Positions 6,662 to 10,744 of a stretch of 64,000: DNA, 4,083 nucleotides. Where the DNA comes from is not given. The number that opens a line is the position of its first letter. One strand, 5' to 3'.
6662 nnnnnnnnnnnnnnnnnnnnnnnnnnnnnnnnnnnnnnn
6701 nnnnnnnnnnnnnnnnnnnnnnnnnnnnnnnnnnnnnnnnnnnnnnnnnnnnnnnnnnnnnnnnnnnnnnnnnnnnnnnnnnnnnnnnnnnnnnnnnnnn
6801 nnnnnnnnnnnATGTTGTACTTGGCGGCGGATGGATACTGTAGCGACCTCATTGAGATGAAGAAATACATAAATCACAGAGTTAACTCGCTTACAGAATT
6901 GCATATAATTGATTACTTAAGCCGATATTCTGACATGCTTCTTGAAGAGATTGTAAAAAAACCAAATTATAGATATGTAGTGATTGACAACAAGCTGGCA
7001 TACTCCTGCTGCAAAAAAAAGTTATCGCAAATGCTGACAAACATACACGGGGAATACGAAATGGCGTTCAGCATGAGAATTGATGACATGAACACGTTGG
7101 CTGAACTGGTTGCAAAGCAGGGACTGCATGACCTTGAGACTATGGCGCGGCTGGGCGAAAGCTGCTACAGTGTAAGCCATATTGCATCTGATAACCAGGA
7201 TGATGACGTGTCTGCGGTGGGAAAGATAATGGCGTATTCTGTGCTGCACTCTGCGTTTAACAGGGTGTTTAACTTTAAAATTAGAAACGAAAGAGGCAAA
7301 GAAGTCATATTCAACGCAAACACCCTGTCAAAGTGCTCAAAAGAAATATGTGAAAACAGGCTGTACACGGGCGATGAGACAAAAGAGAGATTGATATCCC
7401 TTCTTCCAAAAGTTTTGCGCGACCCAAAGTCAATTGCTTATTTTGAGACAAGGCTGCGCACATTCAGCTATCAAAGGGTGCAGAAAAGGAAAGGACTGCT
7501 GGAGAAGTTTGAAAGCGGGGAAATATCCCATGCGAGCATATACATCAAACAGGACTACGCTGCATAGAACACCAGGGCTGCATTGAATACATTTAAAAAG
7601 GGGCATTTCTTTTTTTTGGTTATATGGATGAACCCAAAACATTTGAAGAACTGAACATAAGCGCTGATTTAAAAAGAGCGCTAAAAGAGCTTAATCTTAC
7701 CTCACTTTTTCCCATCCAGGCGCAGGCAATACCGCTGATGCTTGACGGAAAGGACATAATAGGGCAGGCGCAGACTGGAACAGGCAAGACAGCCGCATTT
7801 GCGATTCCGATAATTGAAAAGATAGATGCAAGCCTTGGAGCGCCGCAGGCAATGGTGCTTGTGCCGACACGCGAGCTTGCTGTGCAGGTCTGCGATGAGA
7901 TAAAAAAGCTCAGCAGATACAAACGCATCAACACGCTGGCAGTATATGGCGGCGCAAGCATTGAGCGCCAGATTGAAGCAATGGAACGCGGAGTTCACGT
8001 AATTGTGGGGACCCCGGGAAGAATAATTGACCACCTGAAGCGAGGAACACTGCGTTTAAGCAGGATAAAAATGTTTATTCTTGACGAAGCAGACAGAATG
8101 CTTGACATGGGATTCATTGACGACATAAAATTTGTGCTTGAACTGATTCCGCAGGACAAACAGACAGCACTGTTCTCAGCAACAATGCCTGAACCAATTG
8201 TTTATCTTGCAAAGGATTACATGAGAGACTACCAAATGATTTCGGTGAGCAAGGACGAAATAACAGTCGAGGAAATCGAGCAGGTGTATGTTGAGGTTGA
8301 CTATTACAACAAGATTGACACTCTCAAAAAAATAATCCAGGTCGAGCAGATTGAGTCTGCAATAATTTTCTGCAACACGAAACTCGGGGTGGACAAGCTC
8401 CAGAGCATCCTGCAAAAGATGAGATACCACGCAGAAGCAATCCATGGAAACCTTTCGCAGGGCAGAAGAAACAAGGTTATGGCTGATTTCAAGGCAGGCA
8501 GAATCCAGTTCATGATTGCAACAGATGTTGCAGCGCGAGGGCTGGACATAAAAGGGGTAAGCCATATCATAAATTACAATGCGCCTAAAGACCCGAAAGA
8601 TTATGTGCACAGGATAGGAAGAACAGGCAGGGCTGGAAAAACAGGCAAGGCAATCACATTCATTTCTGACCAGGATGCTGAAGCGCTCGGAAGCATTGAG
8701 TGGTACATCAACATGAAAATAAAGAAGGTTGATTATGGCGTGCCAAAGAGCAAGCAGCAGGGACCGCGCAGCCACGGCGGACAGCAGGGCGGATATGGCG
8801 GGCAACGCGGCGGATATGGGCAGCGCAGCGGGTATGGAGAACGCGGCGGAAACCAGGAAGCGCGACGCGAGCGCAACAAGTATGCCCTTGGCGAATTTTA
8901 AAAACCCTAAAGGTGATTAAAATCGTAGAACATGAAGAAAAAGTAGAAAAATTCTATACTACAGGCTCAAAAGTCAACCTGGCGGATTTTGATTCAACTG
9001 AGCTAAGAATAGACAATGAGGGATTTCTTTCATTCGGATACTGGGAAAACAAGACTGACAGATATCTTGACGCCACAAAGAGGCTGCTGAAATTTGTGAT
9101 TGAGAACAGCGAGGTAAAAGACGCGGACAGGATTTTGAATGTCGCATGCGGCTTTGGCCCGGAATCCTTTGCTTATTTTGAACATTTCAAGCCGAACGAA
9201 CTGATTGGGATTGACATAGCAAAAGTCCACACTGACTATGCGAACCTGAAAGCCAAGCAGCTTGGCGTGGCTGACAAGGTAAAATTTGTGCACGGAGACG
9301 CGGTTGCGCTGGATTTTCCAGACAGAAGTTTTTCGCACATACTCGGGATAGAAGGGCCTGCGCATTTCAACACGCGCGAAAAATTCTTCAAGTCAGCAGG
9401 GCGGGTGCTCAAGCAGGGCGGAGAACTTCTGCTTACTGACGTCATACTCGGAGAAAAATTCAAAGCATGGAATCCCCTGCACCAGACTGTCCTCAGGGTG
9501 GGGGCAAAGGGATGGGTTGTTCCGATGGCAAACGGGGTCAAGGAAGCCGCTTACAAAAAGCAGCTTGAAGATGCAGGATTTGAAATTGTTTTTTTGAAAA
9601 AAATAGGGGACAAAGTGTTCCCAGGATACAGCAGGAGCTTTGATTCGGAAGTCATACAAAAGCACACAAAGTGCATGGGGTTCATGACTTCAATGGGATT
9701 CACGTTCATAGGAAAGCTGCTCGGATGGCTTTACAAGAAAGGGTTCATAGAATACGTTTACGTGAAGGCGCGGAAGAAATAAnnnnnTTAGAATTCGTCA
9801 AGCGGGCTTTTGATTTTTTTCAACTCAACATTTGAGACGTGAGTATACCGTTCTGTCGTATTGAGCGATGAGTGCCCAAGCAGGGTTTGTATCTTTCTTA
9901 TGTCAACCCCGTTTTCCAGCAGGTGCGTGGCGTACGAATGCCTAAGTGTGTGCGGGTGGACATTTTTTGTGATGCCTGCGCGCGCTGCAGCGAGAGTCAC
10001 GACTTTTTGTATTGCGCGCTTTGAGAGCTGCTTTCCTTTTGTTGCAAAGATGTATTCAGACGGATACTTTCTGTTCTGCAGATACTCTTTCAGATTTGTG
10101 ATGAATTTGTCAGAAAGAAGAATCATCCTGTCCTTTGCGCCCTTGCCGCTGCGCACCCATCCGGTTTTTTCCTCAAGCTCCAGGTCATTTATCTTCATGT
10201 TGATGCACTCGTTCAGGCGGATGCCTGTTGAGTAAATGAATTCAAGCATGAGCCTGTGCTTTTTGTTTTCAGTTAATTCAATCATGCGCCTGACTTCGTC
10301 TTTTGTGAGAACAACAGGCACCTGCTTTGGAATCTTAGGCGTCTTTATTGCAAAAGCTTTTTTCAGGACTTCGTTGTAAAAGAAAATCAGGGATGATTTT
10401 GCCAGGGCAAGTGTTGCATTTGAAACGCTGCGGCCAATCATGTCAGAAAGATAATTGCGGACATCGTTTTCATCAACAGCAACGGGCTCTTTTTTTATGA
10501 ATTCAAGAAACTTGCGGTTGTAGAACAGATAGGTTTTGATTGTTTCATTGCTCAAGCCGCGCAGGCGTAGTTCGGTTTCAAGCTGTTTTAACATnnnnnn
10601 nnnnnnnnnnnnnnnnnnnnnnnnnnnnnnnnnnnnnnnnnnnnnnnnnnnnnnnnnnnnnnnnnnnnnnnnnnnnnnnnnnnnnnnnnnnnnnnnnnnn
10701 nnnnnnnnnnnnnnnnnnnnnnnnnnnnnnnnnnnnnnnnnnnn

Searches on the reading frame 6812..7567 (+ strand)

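Call 3: search_protein_families(library=pfam, proteins=[window:6812-7567:+], max_evalue=0.01)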
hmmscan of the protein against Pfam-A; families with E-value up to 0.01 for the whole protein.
window:6812-7567:+ (251 aa): 1 family
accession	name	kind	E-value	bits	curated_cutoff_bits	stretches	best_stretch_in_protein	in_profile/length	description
PF04548.22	AIG1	-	0.0072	16.1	27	0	27-78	129-181/212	AIG1 family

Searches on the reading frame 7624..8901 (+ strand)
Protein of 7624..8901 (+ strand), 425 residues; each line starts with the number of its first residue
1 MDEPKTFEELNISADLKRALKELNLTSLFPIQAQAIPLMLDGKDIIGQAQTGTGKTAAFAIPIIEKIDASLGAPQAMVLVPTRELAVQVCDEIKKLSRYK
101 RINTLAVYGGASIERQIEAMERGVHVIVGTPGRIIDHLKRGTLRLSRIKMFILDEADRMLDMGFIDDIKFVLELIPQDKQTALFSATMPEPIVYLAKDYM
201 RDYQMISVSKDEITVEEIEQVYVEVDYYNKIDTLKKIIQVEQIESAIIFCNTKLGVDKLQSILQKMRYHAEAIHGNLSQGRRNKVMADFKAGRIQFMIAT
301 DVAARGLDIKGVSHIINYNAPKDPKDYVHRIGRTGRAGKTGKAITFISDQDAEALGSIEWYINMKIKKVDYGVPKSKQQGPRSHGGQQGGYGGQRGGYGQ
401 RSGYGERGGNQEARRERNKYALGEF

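Call 3: search_protein_families(library=pfam, proteins=[window:7624-8901:+], max_evalue=0.01)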
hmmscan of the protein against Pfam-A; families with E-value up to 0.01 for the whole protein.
window:7624-8901:+ (425 aa): 5 families
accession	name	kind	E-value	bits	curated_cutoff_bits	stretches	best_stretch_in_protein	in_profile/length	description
PF00270.35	DEAD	-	5.1e-52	176.4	26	1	30-190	2-162/167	DEAD/DEAH box helicase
PF00271.37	Helicase_C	-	6.2e-36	123.4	23.5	1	230-338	2-110/110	Helicase conserved C-terminal domain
PF04851.21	ResIII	-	4.1e-08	33.7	22.5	1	31-187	7-161/164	Type III restriction enzyme, res subunit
PF14617.12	CMS1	-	0.0013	18.6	35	1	69-156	120-208/250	U3-containing 90S pre-ribosomal complex subunit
PF06862.17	Utp25_C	-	0.0052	16.9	32.8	1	233-328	36-134/190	Utp25, C-terminal domain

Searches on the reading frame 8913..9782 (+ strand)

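Call 3: search_protein_families(library=pfam, proteins=[window:8913-9782:+], max_evalue=0.01)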
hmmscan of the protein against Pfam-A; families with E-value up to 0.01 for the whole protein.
window:8913-9782:+ (289 aa): 11 families
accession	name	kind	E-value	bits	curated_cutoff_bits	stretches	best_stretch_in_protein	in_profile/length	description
PF13649.12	Methyltransf_25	-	4.2e-15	56.6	27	1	74-170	1-97/97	Methyltransferase domain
PF08241.18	Methyltransf_11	-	3.6e-14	53.6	21.2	1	75-173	1-94/95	Methyltransferase domain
PF13847.12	Methyltransf_31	-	1.7e-12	47.6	27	1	69-189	2-128/145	Methyltransferase domain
PF01209.24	Ubie_methyltran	-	1.5e-11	44.5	20.1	1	60-174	37-151/233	ubiE/COQ5 methyltransferase family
PF02353.26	CMAS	-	1.3e-08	34.9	27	1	34-180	26-170/273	Mycolic acid cyclopropane synthetase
PF08242.18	Methyltransf_12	-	8.7e-07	30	30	1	75-172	1-98/98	Methyltransferase domain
PF05175.20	MTS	-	9.7e-06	25.8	23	1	53-174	17-138/170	Methyltransferase small domain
PF13489.12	Methyltransf_23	-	8.7e-05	22.7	27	1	43-226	1-162/164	Methyltransferase domain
PF09445.16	Methyltransf_15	-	0.0041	17.2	22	1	72-132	2-60/165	RNA cap guanine-N2 methyltransferase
PF02475.24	TRM5-TYW2_MTfase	-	0.0048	17.3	28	0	67-170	33-131/164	TRM5/TYW2 methyltransferase domain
PF01170.24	UPF0020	-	0.0089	16.2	22.3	0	96-143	78-125/197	RMKL-like, methyltransferase domain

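Call 64: search_protein_families(library=phrogs, proteins=[window:8913-9782:+], max_evalue=0.001)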
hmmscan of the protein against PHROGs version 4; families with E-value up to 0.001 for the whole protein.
window:8913-9782:+ (289 aa): 3 families
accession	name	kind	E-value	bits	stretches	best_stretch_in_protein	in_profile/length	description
phrog_22502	-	other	6.9e-05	23.7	1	54-270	56-256/276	methyltransferase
phrog_23522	-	unknown function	0.00038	21.1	1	68-174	49-152/273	-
phrog_4752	-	other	0.00047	20.5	1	69-182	50-166/241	tRNA methyltransferase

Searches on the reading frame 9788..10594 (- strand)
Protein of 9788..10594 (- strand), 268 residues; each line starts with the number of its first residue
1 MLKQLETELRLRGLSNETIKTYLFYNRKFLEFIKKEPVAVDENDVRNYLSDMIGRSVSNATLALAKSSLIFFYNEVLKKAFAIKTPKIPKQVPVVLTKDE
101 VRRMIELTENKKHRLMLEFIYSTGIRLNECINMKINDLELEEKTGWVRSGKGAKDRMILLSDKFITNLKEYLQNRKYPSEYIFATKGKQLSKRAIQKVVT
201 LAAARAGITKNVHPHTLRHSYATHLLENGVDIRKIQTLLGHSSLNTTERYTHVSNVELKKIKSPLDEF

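Call 3: search_protein_families(library=pfam, proteins=[window:9788-10594:-], max_evalue=0.01)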
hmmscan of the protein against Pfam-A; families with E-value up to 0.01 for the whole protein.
window:9788-10594:- (268 aa): 4 families
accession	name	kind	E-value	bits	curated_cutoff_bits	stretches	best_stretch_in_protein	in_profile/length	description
PF00589.27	Phage_integrase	-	7.6e-48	163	27.1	1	95-254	2-169/172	Phage integrase family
PF13495.12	Phage_int_SAM_4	-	6.6e-18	65.3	27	1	2-79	2-81/85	Phage integrase, N-terminal SAM-like domain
PF02899.23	Phage_int_SAM_1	-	0.001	19.7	22.3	1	11-74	11-77/83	Phage integrase, N-terminal SAM-like domain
PF16795.10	Phage_integr_3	-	0.0089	16.4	27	0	94-133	2-43/161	Archaeal phage integrase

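Call 4: search_protein_families(library=padloc, proteins=[window:9788-10594:-], max_evalue=0.01)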
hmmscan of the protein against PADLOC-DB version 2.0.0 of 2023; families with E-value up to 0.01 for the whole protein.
window:9788-10594:- (268 aa): 0 families

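Call 5: search_protein_families(library=ncbifam, proteins=[window:9788-10594:-], max_evalue=0.01)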
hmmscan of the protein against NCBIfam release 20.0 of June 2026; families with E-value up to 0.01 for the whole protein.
window:9788-10594:- (268 aa): 15 families
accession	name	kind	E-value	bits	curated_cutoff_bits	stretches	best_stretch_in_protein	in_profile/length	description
NF040815.2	recomb_XerA_Arch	equivalog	3.2e-77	259.6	220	1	5-261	3-262/263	site-specific tyrosine recombinase/integron integrase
TIGR02249.1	integrase_gron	subfamily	9.5e-65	219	265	2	1-176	1-181/315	integron integrase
TIGR02225.1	recomb_XerD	equivalog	1.1e-58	198.9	329.6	1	12-261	11-282/290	site-specific tyrosine recombinase XerD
TIGR02224.1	recomb_XerC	equivalog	2.8e-58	197.6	335.15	1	11-261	10-285/295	tyrosine recombinase XerC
NF001399.0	PRK00283.1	subfamily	1.5e-52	178.7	279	1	12-261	20-291/300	tyrosine recombinase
NF011946.0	PRK15417.1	equivalog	5.3e-46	157.3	435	2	2-173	17-193/337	integron integrase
NF002331.0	PRK01287.1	subfamily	9.4e-39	133.4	371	1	80-262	125-321/365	site-specific tyrosine recombinase XerC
NF003462.0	PRK05084.1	equivalog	1.8e-24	86.2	267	1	116-260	200-351/360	tyrosine recombinase XerS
NF007370.0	PRK09870.1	subfamily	2.1e-18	66.7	221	1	116-252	37-178/200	tyrosine-type DNA invertase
NF007371.0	PRK09871.1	subfamily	2.2e-14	53.4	222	1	111-253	27-174/198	tyrosine-type DNA invertase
NF002685.0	PRK02436.1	equivalog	2.4e-12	47.2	178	1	1-251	1-244/245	site-specific tyrosine recombinase XerD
NF040693.1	recomb_GmtY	equivalog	2.5e-06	27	340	1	181-259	352-438/441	gamma-mobile-trio recombinase GmtY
NF041502.1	integrase_1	equivalog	0.00014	20.8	350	1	167-262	272-369/484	site-specific integrase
NF007246.0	PRK09692.1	domain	0.00058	18.6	434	1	126-250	248-372/413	integrase domain-containing protein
NF047926.1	integrase_GmtZ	equivalog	0.0056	14.7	600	1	189-260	407-477/784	gamma-mobile-trio integrase GmtZ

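Call 64: search_protein_families(library=phrogs, proteins=[window:9788-10594:-], max_evalue=0.001)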
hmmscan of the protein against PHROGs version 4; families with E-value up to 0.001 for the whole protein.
window:9788-10594:- (268 aa): 9 families
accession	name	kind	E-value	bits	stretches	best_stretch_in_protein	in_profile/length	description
phrog_1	-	integration and excision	1e-48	168.1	1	12-261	180-443/611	integrase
phrog_216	-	integration and excision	6.1e-47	161.2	1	76-261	40-232/301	integrase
phrog_7685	-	integration and excision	9.3e-14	52.5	1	156-260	129-230/240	integrase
phrog_7269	-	integration and excision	4.6e-12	46.7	1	199-260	15-76/89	integrase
phrog_23271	-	unknown function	3.4e-09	37.5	1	211-259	8-55/67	-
phrog_5127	-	integration and excision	2.1e-08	35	1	8-247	130-327/355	integrase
phrog_35951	-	unknown function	1.9e-06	29.2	1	200-266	10-75/97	-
phrog_5830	-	integration and excision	1.5e-05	25.4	1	90-193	106-206/318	integrase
phrog_34557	-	integration and excision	0.00019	22.2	1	186-255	101-168/183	integrase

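Call 69: search_solved_structures(query=window:9788-10591:-, max_evalue=1e-10, show_alignments=1)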
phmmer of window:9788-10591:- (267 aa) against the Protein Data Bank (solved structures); distinct sequences matched with E-value up to 1e-10: 8.
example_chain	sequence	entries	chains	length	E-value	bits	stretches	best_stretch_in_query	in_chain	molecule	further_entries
4a8e_A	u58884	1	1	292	3.8e-48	167.6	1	3-259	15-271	PROBABLE TYROSINE RECOMBINASE XERC-LIKE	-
2a3v_A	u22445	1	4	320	6.1e-43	150.6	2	9-173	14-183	site-specific recombinase IntI4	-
5hxy_A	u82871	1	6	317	3.6e-42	148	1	14-259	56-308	Tyrosine recombinase XerA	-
1a0p_A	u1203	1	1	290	3.2e-28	102.4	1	56-260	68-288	SITE-SPECIFIC RECOMBINASE XERD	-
5dcf_A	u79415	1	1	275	1.4e-24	90.5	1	110-260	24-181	Tyrosine recombinase XerD,DNA translocase FtsK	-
9i5v_14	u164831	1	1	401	9.3e-23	84.5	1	35-260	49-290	Ribosome-associated translation inhibitor RaiA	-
5jjv_A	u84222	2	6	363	1.8e-18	70.5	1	70-261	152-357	Tyrosine recombinase XerH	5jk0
5vfz_A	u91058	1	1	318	2.2e-14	57.1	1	82-255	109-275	Gp33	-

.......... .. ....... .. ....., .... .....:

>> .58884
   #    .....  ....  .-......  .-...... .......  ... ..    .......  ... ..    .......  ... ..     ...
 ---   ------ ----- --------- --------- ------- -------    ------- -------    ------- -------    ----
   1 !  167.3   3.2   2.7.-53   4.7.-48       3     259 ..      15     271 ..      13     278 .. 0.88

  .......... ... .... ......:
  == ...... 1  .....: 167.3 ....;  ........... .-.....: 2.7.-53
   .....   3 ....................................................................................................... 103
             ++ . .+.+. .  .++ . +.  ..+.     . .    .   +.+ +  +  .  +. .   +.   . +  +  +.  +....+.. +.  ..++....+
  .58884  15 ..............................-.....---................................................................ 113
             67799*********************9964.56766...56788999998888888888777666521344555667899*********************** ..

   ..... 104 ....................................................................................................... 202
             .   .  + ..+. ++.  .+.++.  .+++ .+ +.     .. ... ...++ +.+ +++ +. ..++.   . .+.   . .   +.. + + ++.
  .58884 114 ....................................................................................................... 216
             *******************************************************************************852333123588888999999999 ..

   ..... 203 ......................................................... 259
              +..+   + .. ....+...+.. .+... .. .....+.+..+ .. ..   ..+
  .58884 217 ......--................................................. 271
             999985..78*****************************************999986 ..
